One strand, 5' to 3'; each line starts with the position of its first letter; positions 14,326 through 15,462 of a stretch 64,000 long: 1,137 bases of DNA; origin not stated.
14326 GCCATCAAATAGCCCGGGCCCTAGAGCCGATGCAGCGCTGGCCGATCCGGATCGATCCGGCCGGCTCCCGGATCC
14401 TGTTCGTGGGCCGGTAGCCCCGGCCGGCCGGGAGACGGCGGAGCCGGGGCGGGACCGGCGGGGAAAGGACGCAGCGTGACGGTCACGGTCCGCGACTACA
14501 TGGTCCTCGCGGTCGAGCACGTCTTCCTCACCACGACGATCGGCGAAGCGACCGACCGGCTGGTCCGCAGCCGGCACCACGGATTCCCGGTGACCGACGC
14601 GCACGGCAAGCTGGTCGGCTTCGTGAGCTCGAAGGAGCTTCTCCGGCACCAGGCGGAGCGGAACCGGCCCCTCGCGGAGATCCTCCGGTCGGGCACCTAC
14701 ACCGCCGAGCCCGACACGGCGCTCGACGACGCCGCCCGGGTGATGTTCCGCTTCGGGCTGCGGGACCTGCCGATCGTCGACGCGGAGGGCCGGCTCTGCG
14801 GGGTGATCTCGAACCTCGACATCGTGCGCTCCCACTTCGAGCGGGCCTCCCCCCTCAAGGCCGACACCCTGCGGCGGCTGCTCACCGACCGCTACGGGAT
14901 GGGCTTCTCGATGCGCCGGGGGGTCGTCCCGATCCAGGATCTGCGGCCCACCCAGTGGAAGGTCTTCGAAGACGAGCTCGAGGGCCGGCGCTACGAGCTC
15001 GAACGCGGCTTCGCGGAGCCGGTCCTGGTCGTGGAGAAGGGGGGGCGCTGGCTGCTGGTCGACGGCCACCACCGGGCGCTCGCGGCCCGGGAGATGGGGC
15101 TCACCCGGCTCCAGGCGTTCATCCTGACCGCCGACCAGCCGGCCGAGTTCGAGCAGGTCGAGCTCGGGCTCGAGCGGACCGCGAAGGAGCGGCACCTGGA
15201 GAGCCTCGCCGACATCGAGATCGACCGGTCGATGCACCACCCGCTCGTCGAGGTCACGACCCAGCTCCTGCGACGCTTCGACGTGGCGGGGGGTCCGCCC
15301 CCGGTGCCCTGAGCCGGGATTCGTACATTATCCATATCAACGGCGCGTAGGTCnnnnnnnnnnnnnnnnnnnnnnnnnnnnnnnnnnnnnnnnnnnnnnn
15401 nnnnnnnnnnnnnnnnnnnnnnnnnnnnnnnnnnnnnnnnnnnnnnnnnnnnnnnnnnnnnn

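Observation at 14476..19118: Compact plus-strand cluster: CBS-ParB-like protein, two-domain cupredoxin, YafJ/EgtC-type amidotransferase, coupled unknown protein, Cas4-like nuclease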

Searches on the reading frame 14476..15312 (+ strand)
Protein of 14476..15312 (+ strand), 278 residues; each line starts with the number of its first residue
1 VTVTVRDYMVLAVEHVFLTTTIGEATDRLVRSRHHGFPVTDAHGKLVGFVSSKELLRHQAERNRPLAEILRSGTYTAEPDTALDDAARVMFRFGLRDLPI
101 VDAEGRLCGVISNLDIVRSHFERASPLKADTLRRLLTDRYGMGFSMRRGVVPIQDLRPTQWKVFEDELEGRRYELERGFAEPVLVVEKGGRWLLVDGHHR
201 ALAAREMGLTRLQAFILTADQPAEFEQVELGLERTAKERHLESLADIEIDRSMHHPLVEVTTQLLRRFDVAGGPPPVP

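Call 3: search_protein_families(library=pfam, proteins=[window:14476-15312:+], max_evalue=0.01)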
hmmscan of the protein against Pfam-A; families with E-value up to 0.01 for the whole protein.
window:14476-15312:+ (278 aa): 2 families
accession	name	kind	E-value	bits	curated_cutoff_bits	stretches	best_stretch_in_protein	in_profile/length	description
PF00571.33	CBS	-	6e-20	71.8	24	2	5-59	1-55/57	CBS domain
PF08857.17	ParBc_2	-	0.0019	18.8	23.6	0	151-212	3-74/158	Putative ParB-like nuclease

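Call 5: search_protein_families(library=ncbifam, proteins=[window:14476-15312:+], max_evalue=0.1)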
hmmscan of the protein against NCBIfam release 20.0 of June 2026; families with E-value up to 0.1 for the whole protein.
window:14476-15312:+ (278 aa): 30 families (the best 25 are shown)
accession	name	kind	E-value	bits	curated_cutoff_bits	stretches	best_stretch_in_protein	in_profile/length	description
NF053603.1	HhpR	exception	5.6e-10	38.9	520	1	18-129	16-126/282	CBS domain-containing high hydrostatic pressure regulator HhpR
TIGR01302.1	IMP_dehydrog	equivalog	7.7e-09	34.9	481.5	1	8-125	85-206/450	IMP dehydrogenase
NF011443.0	PRK14869.1-5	equivalog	1.1e-08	34.1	335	2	19-59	264-304/546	putative manganese-dependent inorganic diphosphatase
NF011442.0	PRK14869.1-4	equivalog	5.4e-08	31.7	400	1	73-124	79-130/543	putative manganese-dependent inorganic diphosphatase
NF038279.1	TF_CBS_SpxR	exception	2.5e-07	29.8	600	1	11-117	196-302/427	CBS-HotDog domain-containing transcription factor SpxR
NF041552.1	TF_PrdR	equivalog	1.5e-06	26.8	795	1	3-123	6-128/577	sigma-54 dependent transcriptional regulator PrdR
NF041569.1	A-tRNAntase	equivalog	2.3e-06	26.1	1440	1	4-122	310-428/880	A-adding tRNA nucleotidyltransferase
NF011441.0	PRK14869.1-3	equivalog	3.7e-06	25.8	753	1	78-122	82-126/548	putative manganese-dependent inorganic diphosphatase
NF005869.0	PRK07807.1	equivalog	6.4e-06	25.5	549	1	16-121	102-205/479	GuaB1 family IMP dehydrogenase-related protein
NF052358.1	GMPRedGuaB1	equivalog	6.5e-06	25.6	675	1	6-121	92-205/479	GMP reductase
NF005493.0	PRK07107.1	equivalog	1.6e-05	23.6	585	1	21-115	115-214/502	IMP dehydrogenase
NF011440.0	PRK14869.1-2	equivalog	2.9e-05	22.9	746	0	21-59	260-298/541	putative manganese-dependent inorganic diphosphatase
NF011449.0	PRK14869.2-5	equivalog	3.3e-05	23.1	411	1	78-118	163-203/451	putative manganese-dependent inorganic diphosphatase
NF041630.1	CBS_CbpB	equivalog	4.1e-05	23.5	125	1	82-122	29-69/143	cyclic-di-AMP-binding protein CbpB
TIGR01186.1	proV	subfamily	5.6e-05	22.4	326.6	1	33-118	272-355/363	betaine/proline/choline family ABC transporter ATP-binding protein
TIGR00180.1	parB_part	domain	0.0023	17.7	58.45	1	176-220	38-85/186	ParB/RepB/Spo0J family partition protein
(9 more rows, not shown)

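Call 6: search_protein_families(library=padloc, proteins=[window:14476-15312:+], max_evalue=0.1)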
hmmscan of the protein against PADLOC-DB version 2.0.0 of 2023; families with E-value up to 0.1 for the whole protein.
window:14476-15312:+ (278 aa): 1 family
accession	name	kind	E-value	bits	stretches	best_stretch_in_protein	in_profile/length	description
PDLC03229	MTase_II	-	0.013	12.3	1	176-234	45-101/436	Type II methyltransferase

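Call 38: search_solved_structures(query=window:14476-15312:+, max_evalue=0.1)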
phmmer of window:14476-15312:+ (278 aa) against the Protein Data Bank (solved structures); distinct sequences matched with E-value up to 0.1: 64 (the best 60 are shown).
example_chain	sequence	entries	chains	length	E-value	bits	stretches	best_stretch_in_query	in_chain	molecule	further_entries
2yzq_A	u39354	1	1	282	2.8e-20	76.5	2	19-129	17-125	Putative uncharacterized protein PH1780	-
9e6q_3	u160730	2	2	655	7.6e-16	61.9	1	68-121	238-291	Putative signal-transduction protein with CBS domains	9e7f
3kh5_A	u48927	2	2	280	1.6e-15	60.9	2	61-118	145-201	protein MJ1225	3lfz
4gqv_A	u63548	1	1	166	3.1e-13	53.4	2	35-121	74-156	CBS domain-containing protein CBSX1, chloroplastic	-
4gqw_A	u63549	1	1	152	6.7e-13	52.3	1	15-121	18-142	CBS domain-containing protein CBSX1, chloroplastic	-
3kpc_A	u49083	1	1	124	4.5e-12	49.6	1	20-118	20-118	Uncharacterized protein MJ0100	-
3kpb_A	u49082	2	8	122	4.6e-12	49.5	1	20-118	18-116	Uncharacterized protein MJ0100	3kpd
4gqy_A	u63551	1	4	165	2e-10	44.2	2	67-121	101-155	CBS domain-containing protein CBSX2, chloroplastic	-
3sl7_A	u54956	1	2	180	2.5e-10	43.9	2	68-121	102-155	CBS domain-containing protein CBSX2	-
1zfj_A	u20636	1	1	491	5.8e-10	42.7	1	14-119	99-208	INOSINE MONOPHOSPHATE DEHYDROGENASE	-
8pw3_A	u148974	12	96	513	6.3e-10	42.6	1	20-125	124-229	Inosine-5'-monophosphate dehydrogenase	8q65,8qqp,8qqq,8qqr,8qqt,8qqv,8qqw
9znf_5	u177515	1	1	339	1.8e-09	41.1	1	68-117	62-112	CBS domain-containing protein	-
7pmz_A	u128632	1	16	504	8.4e-09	38.9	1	19-120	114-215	Inosine-5'-monophosphate dehydrogenase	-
5g5r_A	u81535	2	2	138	1.4e-08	38.1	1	14-119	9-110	SITE-2 PROTEASE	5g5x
4esy_A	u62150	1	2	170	3.4e-08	36.9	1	59-120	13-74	CBS domain containing membrane protein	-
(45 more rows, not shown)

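Call 51: find_homologous_proteins(query=window:14476-15312:+, max_evalue=1e-10)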
Query window:14476-15312:+ (278 aa): 2116 proteins with E <= 1e-10 among 6623 candidates; the best 120 are listed.
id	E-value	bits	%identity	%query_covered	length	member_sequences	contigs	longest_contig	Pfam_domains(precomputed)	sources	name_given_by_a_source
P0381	5.1e-180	615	100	100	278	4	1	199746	PF00571.34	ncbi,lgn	-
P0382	4.0e-164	563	92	100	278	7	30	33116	PF00571.34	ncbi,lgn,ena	ncbi:MAG: CBS domain-containing protein [Thermoplasmata archaeon]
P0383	5.9e-156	536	87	100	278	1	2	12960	PF00571.34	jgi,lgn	jgi:CBS domain-containing protein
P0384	3.6e-136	471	77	99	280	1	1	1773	PF00571.34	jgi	jgi:CBS domain-containing protein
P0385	3.7e-135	468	77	97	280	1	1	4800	PF00571.34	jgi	jgi:CBS domain-containing protein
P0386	9.6e-135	467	77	97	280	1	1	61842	PF00571.34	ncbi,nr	ncbi:MAG: CBS domain-containing protein [Thermoplasmata archaeon]|nr:CBS domain-containing protein [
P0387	3.9e-134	465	75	99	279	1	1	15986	PF00571.34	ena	-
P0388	4.0e-134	465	74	100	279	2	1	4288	PF00571.34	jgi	jgi:CBS domain-containing protein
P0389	5.5e-134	464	76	96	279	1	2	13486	PF00571.34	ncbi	-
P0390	5.8e-134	464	76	98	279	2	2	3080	PF00571.34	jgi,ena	-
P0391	6.3e-134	464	77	99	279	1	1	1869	PF00571.34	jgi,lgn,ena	-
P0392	1.3e-133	463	77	97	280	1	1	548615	PF00571.34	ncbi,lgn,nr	ncbi:MAG TPA: CBS domain-containing protein [Thermoplasmata archaeon]|nr:CBS domain-containing prote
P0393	2.2e-133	462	76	99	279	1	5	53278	PF00571.34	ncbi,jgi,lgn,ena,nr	ncbi:MAG TPA: CBS domain-containing protein [Thermoplasmata archaeon]|nr:CBS domain-containing prote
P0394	2.4e-133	462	76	97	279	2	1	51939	PF00571.34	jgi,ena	-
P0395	2.5e-133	462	76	97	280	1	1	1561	PF00571.34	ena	-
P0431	1.1e-131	457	73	99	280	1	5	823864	PF00571.34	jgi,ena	jgi:IMP dehydrogenase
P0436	1.6e-131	456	73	98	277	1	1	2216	PF02195.27,PF00571.34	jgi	jgi:CBS domain-containing protein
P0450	3.6e-131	455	73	98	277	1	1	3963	PF02195.27,PF00571.34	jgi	jgi:CBS domain-containing protein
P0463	7.1e-131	454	73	97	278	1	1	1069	PF02195.27,PF00571.34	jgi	jgi:CBS domain-containing protein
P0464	7.4e-131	454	74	97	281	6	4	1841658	PF00571.34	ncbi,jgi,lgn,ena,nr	ncbi:MAG: CBS domain-containing protein [Thermoplasmata archaeon]|nr:CBS domain-containing protein [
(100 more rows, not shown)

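Call 53: find_encoding_contigs(protein=P0464, flank=8000, max_places=1)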
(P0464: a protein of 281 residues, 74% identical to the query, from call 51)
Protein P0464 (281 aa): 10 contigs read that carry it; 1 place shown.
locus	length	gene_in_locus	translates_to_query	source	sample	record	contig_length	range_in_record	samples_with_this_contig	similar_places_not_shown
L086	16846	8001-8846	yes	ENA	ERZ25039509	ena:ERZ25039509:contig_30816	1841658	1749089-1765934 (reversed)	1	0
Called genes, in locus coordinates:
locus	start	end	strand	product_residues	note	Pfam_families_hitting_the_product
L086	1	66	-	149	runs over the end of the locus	-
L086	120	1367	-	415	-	PF00162:PGK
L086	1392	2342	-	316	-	PF02558:ApbA, PF08546:ApbA_C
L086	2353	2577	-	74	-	-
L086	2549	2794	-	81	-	-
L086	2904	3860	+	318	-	PF00056:Ldh_1_N, PF02866:Ldh_1_C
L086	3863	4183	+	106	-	PF12838:Fer4_7 (faint), PF05187:Fer4_ETF_QO (weak)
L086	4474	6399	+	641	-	PF06733:DEAD_2, PF06777:HBB, PF13307:Helicase_C_2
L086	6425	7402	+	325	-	PF00288:GHMP_kinases_N, PF08544:GHMP_kinases_C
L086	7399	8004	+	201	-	PF13580:SIS_2, PF01380:SIS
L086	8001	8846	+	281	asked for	PF00571:CBS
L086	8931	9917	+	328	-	-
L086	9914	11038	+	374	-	-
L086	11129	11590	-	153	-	PF00116:COX2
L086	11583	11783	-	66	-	-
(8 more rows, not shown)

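Call 54: find_encoding_contigs(protein=P0431, flank=8000, max_places=1)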
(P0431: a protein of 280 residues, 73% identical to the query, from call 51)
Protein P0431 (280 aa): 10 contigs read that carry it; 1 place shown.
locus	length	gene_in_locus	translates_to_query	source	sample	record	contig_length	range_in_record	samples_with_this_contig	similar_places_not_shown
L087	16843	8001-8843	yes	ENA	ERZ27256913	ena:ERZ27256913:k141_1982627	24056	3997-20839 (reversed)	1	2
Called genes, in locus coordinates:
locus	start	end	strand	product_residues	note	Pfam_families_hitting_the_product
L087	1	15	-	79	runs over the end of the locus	-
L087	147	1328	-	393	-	PF00162:PGK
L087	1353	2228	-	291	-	PF02558:ApbA, PF08546:ApbA_C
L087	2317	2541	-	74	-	-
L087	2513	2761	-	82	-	-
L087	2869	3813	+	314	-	PF00056:Ldh_1_N, PF02866:Ldh_1_C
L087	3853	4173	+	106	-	PF12838:Fer4_7 (faint), PF05187:Fer4_ETF_QO (weak)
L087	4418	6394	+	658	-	PF00270:DEAD (weak), PF06733:DEAD_2, PF06777:HBB, PF13307:Helicase_C_2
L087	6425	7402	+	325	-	PF00288:GHMP_kinases_N, PF08544:GHMP_kinases_C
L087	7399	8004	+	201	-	PF13580:SIS_2, PF01380:SIS (weak)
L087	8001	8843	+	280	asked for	PF00571:CBS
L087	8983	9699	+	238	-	-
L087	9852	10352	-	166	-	-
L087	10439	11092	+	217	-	PF01728:FtsJ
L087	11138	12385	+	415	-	PF01261:AP_endonuc_2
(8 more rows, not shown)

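Call 57: find_related_loci(query=A3, collection=metagenome_contigs, flank=8000)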
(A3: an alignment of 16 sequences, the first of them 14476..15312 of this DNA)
Query A3 (278 aa) in metagenome_contigs; peptide patterns used: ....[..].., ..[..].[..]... (x = any residue, [..] = any of these).
468 stretches matched a pattern; 172 encode a relative of the query (tblastn E <= 1e-3); the best 80 are kept; 80 distinct loci.
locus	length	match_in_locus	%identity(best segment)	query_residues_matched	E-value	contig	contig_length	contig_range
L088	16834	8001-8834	93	1-278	2e-171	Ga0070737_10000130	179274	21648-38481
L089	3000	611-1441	76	1-273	4e-144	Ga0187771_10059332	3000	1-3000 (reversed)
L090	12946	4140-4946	76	1-269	6e-137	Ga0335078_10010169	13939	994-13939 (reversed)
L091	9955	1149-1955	76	1-269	1e-136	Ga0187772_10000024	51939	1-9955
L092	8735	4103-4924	76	1-274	1e-136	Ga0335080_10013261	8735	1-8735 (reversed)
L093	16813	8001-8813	76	1-271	3e-136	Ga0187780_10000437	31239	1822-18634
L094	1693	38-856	75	1-273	3e-147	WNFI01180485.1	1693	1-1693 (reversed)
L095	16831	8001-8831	74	1-277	9e-136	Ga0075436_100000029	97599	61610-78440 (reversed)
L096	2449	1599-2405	77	1-269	3e-143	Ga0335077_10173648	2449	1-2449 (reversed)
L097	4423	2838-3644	76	1-269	1e-137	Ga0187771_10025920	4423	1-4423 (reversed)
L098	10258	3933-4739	76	1-269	8e-135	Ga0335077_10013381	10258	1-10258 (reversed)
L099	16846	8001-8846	74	1-278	4e-135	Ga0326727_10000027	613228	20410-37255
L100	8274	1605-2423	75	1-273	4e-135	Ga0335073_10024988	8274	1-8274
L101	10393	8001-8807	74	1-269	4e-135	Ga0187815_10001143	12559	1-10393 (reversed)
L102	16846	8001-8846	74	1-278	4e-135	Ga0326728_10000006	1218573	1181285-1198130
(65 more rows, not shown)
